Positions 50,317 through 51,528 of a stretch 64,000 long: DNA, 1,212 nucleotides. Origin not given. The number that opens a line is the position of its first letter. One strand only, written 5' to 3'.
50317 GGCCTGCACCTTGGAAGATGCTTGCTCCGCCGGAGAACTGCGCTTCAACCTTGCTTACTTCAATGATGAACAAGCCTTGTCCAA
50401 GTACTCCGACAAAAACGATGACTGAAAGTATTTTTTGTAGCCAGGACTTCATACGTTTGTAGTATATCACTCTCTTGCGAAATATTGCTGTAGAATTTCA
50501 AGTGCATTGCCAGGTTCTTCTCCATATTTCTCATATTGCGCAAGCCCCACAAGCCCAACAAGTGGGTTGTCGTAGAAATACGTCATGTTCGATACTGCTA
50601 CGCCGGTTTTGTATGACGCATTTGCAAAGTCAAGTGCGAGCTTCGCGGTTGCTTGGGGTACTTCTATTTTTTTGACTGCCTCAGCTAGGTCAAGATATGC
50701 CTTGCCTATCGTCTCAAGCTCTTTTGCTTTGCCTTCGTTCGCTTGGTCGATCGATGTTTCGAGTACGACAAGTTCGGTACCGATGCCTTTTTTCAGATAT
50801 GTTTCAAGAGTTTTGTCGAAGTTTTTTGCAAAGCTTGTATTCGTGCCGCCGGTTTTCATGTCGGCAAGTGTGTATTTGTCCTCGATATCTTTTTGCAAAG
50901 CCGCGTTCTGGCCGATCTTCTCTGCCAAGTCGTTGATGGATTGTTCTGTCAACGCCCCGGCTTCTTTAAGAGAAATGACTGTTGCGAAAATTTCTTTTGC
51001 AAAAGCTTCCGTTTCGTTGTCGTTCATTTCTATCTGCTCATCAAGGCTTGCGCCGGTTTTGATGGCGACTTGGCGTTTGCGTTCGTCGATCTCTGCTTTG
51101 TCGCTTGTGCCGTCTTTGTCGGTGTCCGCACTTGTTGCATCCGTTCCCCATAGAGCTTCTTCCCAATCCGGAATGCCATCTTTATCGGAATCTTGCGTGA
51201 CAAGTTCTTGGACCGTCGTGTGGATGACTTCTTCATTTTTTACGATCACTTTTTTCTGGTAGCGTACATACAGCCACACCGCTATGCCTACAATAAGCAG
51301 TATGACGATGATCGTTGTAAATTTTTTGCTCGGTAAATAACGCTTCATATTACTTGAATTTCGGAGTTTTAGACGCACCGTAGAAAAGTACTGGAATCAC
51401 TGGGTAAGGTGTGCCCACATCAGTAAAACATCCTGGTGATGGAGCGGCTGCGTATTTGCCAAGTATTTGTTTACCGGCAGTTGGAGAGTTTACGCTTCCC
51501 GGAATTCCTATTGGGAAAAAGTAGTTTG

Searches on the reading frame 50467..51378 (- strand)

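Call 6: search_protein_families(library=pfam, proteins=[window:50467-51378:-], max_evalue=0.01)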
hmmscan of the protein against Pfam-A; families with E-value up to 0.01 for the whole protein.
window:50467-51378:- (303 aa): 1 family
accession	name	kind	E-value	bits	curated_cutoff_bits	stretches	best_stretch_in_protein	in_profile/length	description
PF12685.13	SpoIIIAH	-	0.0091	16.4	30.6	0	22-166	3-137/191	SpoIIIAH-like protein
